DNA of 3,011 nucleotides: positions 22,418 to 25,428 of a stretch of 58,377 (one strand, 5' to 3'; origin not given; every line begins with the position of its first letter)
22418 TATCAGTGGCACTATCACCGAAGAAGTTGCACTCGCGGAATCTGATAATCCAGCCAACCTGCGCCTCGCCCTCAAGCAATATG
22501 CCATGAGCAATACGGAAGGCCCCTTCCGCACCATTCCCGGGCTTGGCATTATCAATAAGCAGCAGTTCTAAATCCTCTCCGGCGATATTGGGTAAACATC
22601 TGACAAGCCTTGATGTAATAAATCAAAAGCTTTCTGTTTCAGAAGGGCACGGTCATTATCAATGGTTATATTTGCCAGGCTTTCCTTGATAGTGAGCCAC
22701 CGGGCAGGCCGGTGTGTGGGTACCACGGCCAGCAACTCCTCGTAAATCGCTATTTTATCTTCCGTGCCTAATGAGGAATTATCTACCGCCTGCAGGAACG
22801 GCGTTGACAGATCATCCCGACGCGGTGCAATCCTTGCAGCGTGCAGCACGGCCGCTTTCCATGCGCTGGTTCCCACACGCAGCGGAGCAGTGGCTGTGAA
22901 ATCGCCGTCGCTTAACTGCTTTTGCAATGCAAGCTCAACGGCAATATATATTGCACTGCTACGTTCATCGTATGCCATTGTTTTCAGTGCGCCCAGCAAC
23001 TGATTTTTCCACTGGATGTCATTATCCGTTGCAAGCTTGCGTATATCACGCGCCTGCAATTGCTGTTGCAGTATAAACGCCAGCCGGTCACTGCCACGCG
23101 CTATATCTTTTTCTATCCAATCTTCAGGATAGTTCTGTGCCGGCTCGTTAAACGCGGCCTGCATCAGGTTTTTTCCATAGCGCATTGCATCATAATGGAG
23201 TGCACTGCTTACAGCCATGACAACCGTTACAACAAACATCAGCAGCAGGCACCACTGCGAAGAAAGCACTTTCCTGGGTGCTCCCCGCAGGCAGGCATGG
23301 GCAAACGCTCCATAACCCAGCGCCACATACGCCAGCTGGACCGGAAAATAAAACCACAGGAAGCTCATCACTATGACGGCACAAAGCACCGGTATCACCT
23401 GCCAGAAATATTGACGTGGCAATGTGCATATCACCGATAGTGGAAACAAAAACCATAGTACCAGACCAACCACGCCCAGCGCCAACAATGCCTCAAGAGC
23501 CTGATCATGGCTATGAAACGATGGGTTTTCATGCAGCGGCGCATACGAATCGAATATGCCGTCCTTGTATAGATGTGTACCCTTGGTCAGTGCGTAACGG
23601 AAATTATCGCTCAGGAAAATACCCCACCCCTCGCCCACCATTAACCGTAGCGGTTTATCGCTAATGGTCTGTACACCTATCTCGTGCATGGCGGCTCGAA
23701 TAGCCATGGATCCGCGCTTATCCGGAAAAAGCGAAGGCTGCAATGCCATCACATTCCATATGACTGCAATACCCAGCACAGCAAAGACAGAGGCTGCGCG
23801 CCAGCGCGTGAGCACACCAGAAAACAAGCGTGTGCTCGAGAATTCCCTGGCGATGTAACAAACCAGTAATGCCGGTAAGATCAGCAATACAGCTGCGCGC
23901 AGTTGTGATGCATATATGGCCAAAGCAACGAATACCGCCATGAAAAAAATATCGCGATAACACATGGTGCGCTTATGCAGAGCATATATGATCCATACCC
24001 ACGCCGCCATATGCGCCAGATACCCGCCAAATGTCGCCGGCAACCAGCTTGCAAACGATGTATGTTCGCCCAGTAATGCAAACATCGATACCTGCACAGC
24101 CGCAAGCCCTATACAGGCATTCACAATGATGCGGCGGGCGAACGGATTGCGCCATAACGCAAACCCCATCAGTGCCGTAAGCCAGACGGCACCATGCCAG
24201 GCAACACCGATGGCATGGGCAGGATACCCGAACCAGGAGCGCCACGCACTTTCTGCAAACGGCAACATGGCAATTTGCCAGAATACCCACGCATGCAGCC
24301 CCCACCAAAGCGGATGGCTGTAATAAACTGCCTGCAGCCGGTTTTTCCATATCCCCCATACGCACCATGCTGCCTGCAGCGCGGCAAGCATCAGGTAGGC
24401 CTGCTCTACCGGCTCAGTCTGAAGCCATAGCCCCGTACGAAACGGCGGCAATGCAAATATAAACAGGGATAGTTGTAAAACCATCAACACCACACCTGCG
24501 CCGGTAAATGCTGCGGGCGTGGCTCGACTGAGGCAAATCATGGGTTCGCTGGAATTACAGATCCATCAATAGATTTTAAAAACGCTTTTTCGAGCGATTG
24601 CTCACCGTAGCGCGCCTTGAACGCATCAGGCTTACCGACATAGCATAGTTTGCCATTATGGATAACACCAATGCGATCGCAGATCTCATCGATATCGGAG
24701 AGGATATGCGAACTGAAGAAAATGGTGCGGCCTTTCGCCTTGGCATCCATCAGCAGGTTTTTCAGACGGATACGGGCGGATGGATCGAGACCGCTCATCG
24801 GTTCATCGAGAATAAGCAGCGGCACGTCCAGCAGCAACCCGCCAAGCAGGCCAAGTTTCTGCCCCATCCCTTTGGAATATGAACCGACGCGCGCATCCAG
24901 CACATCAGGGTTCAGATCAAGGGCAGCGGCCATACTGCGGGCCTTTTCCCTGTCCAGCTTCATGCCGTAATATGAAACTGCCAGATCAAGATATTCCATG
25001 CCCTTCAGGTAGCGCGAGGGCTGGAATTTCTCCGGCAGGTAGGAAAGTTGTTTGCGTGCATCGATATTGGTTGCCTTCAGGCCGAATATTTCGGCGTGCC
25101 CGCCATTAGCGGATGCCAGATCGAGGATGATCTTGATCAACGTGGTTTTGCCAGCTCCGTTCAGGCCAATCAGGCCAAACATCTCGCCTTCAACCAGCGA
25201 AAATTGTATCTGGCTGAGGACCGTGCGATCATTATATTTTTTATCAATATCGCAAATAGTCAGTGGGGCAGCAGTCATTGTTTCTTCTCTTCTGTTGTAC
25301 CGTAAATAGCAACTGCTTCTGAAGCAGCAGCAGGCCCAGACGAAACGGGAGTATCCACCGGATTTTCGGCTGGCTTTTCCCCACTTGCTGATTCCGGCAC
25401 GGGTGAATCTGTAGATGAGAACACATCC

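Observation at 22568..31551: Non-canonical type IV pilus assembly operon: PilM-PilN fusion, PilO/PilP-like proteins, ABC ATPase and Wzy_C protein, but no pilin or secretin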

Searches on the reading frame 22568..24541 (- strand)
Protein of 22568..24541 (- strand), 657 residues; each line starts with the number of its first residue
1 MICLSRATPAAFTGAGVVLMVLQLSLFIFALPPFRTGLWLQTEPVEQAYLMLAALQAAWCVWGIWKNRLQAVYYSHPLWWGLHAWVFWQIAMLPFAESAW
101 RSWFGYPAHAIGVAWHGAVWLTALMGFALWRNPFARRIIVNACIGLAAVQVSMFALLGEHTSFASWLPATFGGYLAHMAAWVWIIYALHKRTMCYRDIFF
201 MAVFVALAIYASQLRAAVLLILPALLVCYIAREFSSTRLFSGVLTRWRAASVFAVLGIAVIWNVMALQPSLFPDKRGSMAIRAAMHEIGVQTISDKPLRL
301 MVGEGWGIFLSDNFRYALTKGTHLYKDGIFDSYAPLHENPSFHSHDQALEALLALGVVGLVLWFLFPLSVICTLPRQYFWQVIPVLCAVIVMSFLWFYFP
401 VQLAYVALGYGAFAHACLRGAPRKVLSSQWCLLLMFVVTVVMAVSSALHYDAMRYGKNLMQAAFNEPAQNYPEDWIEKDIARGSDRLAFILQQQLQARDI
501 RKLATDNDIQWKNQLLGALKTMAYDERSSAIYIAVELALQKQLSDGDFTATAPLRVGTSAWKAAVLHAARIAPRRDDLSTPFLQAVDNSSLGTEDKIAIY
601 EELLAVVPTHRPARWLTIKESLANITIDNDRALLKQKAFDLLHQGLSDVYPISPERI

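Call 4: search_protein_families(library=pfam, proteins=[window:22568-24541:-], max_evalue=0.01)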
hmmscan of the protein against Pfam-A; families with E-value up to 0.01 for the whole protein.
window:22568-24541:- (657 aa): 1 family
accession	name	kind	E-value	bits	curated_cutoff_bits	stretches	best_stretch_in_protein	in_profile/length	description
PF04932.20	Wzy_C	-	2.6e-11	43.9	31.7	1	201-364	2-149/149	O-Antigen ligase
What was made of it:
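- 22568..24541 (-): Wzy_C-family polytopic membrane protein with a soluble C-terminal domain of about 200 aa. A lineage-specific insertion, not part of the conserved pilus module. Pfam Wzy_C 43.9 bits (call 4).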

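Call 6: search_protein_families(library=ncbifam, proteins=[window:22568-24541:-], max_evalue=0.01)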
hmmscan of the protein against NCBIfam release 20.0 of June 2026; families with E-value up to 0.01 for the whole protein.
window:22568-24541:- (657 aa): 0 families

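Call 56: find_homologous_proteins(query=window:22568-24541:-, max_evalue=0.001)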
Query window:22568-24541:- (657 aa): 5 proteins with E <= 0.001 among 8000 candidates.
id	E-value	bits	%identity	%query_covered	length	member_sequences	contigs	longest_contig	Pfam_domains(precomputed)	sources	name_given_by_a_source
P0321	0.0e+0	1453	100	97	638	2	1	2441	PF04932.21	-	-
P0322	1.6e-67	247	29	98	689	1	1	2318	PF04932.21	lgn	-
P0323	6.4e-56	208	32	60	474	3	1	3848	PF04932.21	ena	-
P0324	1.5e-17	82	25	97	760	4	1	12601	-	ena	-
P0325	9.9e-17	79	26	13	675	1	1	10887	-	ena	-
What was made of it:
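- Closest known: Wzy_C family. Different: It is nearly orphan, with the best homologue at 29% identity (call 56).
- Checked: The database gene call is 638 aa, starting at about 24484 (call 56).
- The database gene call starts 19 codons later, which removes the overlap (call 56).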

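Call 57: find_encoding_contigs(protein=P0324, flank=8000, max_places=3)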
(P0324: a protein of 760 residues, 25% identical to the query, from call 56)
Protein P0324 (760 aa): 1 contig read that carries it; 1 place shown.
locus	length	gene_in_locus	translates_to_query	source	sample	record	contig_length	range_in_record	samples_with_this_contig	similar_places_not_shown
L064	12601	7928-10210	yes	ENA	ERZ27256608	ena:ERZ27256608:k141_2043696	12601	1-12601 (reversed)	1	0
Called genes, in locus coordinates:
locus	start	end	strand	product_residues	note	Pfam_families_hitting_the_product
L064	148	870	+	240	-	PF01746:tRNA_m1G_MT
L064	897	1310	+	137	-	PF01245:Ribosomal_L19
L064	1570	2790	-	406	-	PF07690:MFS_1, PF00083:Sugar_tr (weak), PF03825:Nuc_H_symport (weak)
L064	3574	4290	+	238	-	PF00702:Hydrolase, PF12710:HAD (weak), PF13419:HAD_2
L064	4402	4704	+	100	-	PF17209:Hfq, PF21979:Hfq_1 (weak)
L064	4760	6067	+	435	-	PF13167:GTP-bdg_N, PF16360:GTP-bdg_M, PF00350:Dynamin_N (faint), PF01926:MMR_HSR1, PF02421:FeoB_N (faint), PF19275:HflX_C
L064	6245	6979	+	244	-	PF00106:adh_short, PF13561:adh_short_C2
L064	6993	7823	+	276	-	PF00459:Inositol_P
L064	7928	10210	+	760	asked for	-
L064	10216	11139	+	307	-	-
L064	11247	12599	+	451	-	?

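Call 58: find_encoding_contigs(protein=P0323, flank=5000, max_places=3)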
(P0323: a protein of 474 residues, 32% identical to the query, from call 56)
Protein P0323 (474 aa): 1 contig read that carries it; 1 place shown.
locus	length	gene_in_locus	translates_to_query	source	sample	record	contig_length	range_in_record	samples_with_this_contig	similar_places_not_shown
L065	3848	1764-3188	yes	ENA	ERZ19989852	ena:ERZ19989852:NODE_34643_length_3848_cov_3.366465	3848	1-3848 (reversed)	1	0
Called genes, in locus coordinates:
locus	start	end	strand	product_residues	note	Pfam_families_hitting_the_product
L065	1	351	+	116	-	?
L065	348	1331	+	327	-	PF02881:SRP54_N, PF13604:AAA_30 (faint), PF00448:SRP54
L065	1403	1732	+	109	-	-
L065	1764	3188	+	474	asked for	PF04932:Wzy_C (weak)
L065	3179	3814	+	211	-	-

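Call 59: find_encoding_contigs(protein=P0322, flank=5000, max_places=3)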
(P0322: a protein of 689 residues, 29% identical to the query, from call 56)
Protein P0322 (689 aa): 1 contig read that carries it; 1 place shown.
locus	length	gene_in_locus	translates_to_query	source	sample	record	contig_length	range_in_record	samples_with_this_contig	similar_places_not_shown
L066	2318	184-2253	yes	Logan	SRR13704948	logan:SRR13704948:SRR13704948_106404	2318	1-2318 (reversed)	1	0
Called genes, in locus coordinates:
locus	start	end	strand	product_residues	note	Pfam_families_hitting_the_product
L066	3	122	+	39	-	?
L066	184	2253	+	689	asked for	PF04932:Wzy_C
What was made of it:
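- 22568..24541 (-): Only four distant homologues; the three contigs read show no pil genes (calls 56-59).
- Its few homologues do not sit beside pil genes (calls 56-59).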

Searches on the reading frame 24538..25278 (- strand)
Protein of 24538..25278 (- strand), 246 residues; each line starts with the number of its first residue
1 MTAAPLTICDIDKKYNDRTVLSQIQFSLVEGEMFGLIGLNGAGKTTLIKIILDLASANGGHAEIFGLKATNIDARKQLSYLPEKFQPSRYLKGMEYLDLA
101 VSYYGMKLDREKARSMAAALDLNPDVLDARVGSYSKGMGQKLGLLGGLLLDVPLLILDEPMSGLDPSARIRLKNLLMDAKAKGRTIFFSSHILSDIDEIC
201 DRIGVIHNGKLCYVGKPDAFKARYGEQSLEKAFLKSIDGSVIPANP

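Call 4: search_protein_families(library=pfam, proteins=[window:24538-25278:-], max_evalue=0.01)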
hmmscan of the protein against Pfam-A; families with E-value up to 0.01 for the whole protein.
window:24538-25278:- (246 aa): 2 families
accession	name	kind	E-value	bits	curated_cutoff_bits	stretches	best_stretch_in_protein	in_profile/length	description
PF00005.33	ABC_tran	-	3.6e-20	73.4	25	1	21-161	1-136/137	ABC transporter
PF13304.12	AAA_21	-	6.4e-16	59.7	27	2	131-192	235-299/304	AAA domain, putative AbiEii toxin, Type IV TA system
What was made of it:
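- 24538..25278 (-): ABC ATPase: nucleotide-binding domain only, of the ABC-2/ABCA/NosF type. A conserved last gene of the module. Pfam ABC_tran 73.4 bits (call 4).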

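Call 6: search_protein_families(library=ncbifam, proteins=[window:24538-25278:-], max_evalue=0.01)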
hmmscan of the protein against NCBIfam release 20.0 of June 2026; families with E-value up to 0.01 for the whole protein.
window:24538-25278:- (246 aa): 183 families (the best 25 are shown)
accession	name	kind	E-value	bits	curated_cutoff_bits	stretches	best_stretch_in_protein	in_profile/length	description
TIGR01188.1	drrA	subfamily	3.8e-44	151.2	312.45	1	13-230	1-221/302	daunorubicin resistance ABC transporter, ATP-binding protein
NF033858.1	ABC2_perm_RbbA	equivalog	2e-39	135.2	1050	1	10-237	271-501/909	ribosome-associated ATPase/putative transporter RbbA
TIGR03522.1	GldA_ABC_ATP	equivalog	2.1e-38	132.5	402.6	1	7-242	4-241/301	gliding motility-associated ABC transporter ATP-binding subunit GldA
TIGR03740.1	galliderm_ABC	subfamily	2.2e-38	132.2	309.75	1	7-235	2-220/223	lantibiotic protection ABC transporter ATP-binding subunit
NF010060.0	PRK13537.1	equivalog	5.3e-34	117.5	521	1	1-220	11-233/314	nodulation factor ABC transporter ATP-binding protein NodI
NF010059.0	PRK13536.1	equivalog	5.5e-34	117.4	549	1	6-220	44-261/342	nodulation factor ABC transporter ATP-binding protein NodI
TIGR01288.1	nodI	equivalog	5.3e-33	114.3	424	1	8-220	7-222/303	nodulation factor ABC transporter ATP-binding protein NodI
NF047568.1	PSM_export_PmtC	equivalog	6.4e-28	98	375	1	8-211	3-198/290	phenol-soluble modulin export ABC transporter ATP-binding protein PmtC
NF047565.1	PSM_export_PmtA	equivalog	1.7e-27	96.5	350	1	17-224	13-219/282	phenol-soluble modulin export ABC transporter ATP-binding protein PmtA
TIGR03864.1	PQQ_ABC_ATP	hypoth_equivalog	8.5e-27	94.1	302.25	1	6-235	2-234/236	ABC transporter, ATP-binding subunit, PQQ-dependent alcohol dehydrogenase system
NF011967.0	PRK15439.1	equivalog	1e-26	93.5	586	1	6-221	12-228/510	autoinducer 2 ABC transporter ATP-binding protein LsrA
TIGR04521.1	ECF_ATPase_2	equivalog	4e-26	91.7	330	2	110-220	121-232/279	energy-coupling factor transporter ATPase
TIGR01186.1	proV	subfamily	2e-25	89.7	326.6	1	20-221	8-218/363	betaine/proline/choline family ABC transporter ATP-binding protein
TIGR04406.1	LPS_export_lptB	equivalog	4.2e-25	88.4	240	1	6-219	2-221/239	LPS export ABC transporter ATP-binding protein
NF000355.4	ribo_prot_ABC_F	equivalog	6.8e-23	81.3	380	1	8-215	5-197/499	ribosomal protection-like ABC-F family protein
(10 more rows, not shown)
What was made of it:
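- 24538..25278 (-): NCBIfam DrrA, RbbA and GldA types are the best hits (call 6).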

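Call 69: search_solved_structures(query=window:24538-25278:-, max_evalue=1e-25)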
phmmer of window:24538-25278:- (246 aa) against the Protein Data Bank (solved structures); distinct sequences matched with E-value up to 1e-25: 21.
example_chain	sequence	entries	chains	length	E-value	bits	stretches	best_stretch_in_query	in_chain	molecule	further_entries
7lkp_A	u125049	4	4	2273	3.8e-44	154.3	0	27-243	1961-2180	Retinal-specific phospholipid-transporting ATPase ABCA4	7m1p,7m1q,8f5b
7e7i_A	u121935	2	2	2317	4.1e-44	154.2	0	27-243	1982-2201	Retinal-specific phospholipid-transporting ATPase ABCA4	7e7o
7lkz_A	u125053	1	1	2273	2.7e-43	151.5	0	27-243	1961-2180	Retinal-specific phospholipid-transporting ATPase ABCA4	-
7e7q_A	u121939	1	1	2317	2.8e-43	151.4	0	27-243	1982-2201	Retinal-specific phospholipid-transporting ATPase ABCA4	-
7w01_A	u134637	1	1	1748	7.5e-43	150.1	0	4-227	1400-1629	Phospholipid-transporting ATPase ABCA3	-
1vpl_A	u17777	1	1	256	3.2e-42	148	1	6-235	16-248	ABC transporter, ATP-binding protein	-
8edw_A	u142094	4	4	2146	3.8e-42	147.8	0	21-225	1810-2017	Phospholipid-transporting ATPase ABCA7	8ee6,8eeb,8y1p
7w02_A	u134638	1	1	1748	5.1e-42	147.3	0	4-227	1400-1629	Phospholipid-transporting ATPase ABCA3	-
7tby_A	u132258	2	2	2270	1.7e-41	145.6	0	11-225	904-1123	ATP-binding cassette, sub-family A (ABC1), member 1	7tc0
7tbz_A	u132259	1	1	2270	1.7e-41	145.6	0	11-225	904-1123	ATP-binding cassette, sub-family A (ABC1), member 1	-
7tdt_A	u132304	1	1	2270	1.7e-41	145.6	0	11-225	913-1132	Phospholipid-transporting ATPase ABCA1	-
5xjy_A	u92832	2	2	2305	1.7e-41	145.6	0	11-225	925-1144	ATP-binding cassette sub-family A member 1 | Phospholipid-transporting ATPase ABCA1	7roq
8eop_A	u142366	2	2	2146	2.6e-41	145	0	21-225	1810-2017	Phospholipid-transporting ATPase ABCA7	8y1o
7tbw_A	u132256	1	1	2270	1.2e-40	142.9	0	11-225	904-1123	ATP-binding cassette, sub-family A (ABC1), member 1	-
4rvc_A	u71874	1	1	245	1.9e-31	112.7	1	6-227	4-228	ABC transporter ATP-binding protein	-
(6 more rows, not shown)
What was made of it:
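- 24538..25278 (-): Best matches among solved structures are ABCA NBDs, TM0544, NosF and Rv1218c (call 69).
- The NBD is a typical ABC-2/ABCA/NosF-type transporter domain (calls 6, 69).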
